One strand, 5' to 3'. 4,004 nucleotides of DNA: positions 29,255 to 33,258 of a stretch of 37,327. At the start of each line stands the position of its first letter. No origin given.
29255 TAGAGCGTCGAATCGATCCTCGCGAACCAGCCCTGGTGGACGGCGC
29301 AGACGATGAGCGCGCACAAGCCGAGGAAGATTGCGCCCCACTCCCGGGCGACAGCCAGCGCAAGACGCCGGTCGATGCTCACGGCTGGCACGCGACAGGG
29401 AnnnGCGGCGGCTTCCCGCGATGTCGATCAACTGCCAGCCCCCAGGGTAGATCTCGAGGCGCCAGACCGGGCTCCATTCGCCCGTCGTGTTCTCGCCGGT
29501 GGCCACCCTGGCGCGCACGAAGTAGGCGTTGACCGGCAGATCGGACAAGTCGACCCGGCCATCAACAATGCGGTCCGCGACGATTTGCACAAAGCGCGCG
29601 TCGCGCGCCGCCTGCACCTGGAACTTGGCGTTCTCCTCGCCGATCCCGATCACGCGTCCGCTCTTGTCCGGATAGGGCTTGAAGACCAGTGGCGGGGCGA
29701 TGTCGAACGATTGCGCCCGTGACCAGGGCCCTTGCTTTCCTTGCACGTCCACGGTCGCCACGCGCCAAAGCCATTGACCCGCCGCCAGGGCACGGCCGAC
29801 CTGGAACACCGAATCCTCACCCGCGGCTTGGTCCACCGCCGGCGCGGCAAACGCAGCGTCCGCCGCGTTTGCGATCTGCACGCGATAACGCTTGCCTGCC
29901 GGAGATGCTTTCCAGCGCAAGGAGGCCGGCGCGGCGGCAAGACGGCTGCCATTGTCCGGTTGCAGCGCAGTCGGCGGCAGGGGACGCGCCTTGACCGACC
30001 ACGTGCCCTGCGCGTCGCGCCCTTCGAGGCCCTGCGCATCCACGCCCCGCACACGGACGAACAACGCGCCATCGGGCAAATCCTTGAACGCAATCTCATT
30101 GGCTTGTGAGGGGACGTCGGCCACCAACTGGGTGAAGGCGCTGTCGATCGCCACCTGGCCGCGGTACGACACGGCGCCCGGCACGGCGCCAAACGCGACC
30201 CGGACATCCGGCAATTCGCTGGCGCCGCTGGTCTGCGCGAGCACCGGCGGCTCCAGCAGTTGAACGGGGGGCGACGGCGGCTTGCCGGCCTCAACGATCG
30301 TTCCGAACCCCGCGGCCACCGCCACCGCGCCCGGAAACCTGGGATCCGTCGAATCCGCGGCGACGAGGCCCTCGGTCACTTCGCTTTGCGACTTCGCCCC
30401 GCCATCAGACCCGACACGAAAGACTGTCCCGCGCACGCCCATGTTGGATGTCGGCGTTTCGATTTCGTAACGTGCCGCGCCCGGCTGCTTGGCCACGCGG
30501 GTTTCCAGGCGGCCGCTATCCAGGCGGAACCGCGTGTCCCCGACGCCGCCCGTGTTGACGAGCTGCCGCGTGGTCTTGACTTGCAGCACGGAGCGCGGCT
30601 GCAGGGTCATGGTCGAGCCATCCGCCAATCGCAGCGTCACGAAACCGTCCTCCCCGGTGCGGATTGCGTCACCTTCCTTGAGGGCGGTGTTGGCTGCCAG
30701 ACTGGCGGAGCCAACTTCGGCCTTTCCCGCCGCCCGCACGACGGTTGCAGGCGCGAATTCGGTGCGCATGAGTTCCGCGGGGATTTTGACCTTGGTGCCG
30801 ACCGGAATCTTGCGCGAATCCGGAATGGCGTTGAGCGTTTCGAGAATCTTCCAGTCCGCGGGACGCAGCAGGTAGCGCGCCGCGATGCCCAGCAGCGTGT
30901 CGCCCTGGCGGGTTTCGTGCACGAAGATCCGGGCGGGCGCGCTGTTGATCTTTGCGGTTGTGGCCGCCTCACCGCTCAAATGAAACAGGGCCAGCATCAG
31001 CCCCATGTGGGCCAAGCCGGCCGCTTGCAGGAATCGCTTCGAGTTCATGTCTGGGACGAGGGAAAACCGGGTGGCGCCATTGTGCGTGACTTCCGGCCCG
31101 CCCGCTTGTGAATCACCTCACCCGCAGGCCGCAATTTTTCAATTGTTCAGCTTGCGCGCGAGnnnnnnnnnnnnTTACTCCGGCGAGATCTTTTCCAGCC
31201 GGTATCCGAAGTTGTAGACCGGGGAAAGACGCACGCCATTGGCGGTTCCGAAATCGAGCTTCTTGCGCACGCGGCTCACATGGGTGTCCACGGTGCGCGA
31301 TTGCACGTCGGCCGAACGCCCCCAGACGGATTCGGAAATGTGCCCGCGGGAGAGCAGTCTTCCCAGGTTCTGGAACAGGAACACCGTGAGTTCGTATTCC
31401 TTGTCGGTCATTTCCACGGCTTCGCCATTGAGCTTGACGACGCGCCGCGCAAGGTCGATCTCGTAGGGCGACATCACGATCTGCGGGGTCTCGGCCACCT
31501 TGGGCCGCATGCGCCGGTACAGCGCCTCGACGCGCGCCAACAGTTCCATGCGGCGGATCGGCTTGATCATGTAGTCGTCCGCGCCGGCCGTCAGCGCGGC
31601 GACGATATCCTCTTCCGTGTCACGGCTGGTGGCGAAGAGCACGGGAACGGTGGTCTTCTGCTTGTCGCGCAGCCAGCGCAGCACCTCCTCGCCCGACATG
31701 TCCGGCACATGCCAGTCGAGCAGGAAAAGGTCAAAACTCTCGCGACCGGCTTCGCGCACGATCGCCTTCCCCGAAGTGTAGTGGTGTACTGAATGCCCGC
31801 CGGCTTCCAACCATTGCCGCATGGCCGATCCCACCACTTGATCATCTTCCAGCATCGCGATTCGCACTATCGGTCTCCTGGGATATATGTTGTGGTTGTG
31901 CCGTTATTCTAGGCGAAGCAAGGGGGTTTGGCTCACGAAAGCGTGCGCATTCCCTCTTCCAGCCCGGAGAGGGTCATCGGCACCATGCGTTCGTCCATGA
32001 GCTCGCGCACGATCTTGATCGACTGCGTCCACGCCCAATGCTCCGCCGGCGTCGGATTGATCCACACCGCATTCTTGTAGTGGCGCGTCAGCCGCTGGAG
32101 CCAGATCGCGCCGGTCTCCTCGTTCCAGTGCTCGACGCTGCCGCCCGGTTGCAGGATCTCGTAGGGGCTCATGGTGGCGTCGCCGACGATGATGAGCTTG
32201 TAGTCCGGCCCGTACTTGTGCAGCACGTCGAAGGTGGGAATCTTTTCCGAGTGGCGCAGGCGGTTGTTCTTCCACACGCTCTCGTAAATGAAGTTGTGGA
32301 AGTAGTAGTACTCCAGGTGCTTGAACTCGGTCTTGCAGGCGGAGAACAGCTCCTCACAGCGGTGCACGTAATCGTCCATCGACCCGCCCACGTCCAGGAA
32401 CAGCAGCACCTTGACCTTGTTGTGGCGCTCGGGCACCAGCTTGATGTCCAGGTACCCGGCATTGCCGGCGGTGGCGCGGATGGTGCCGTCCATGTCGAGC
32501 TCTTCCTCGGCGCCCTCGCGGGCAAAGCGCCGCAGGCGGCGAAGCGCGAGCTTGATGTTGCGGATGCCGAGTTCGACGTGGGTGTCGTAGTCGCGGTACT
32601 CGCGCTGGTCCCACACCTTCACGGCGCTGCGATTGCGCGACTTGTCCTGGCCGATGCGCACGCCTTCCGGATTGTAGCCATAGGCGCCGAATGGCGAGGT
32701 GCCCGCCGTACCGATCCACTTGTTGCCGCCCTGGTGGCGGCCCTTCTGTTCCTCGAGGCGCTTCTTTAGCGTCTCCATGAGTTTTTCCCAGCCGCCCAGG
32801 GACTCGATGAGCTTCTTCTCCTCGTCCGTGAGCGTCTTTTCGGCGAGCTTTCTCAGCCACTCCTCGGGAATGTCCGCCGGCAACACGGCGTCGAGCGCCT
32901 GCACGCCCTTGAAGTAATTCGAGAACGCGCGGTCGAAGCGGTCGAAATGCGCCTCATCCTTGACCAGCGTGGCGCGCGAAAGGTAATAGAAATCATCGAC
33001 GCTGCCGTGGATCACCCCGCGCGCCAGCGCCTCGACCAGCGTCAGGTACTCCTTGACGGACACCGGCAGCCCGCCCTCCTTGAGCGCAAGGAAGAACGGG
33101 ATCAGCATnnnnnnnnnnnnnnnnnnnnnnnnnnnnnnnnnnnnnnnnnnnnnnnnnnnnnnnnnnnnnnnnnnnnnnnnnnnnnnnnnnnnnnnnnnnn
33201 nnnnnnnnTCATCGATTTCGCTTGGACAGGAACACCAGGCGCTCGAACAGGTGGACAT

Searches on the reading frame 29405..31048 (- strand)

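Call 57: search_protein_families(library=pfam, proteins=[window:29405-31048:-], max_evalue=0.0001)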
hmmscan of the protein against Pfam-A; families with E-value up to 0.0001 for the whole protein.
window:29405-31048:- (548 aa): 2 families
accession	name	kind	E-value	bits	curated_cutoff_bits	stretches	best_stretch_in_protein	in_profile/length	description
PF04773.18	FecR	-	1.8e-16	60.8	24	1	127-229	1-96/97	FecR protein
PF24421.1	Ig_J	-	3.8e-05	24.2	29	0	308-354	57-103/104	Tip attachment protein J, Ig-like domain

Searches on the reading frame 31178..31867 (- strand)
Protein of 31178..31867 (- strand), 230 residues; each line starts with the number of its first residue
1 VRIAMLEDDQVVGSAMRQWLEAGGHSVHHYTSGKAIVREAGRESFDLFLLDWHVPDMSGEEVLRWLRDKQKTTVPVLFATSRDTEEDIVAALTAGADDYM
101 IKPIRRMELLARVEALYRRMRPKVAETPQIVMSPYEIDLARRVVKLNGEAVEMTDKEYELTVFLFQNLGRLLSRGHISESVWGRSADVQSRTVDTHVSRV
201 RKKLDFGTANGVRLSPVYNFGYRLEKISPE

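Call 57: search_protein_families(library=pfam, proteins=[window:31178-31867:-], max_evalue=0.0001)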
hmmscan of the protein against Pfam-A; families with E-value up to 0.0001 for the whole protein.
window:31178-31867:- (230 aa): 2 families
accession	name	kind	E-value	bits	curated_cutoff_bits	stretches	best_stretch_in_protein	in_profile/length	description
PF00072.30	Response_reg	-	1.7e-23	83.3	30.2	1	4-114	2-111/111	Response regulator receiver domain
PF00486.34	Trans_reg_C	-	4.2e-19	68.8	26.2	1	148-224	1-77/77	Transcriptional regulatory protein, C terminal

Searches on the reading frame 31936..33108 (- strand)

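Call 57: search_protein_families(library=pfam, proteins=[window:31936-33108:-], max_evalue=0.0001)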
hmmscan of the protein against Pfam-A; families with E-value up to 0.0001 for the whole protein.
window:31936-33108:- (391 aa): 1 family
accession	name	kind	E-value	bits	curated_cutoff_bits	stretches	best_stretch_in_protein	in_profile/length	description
PF05762.20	VWA_CoxE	-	7.2e-08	32.6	26.4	1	182-272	5-98/222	VWA domain containing CoxE-like protein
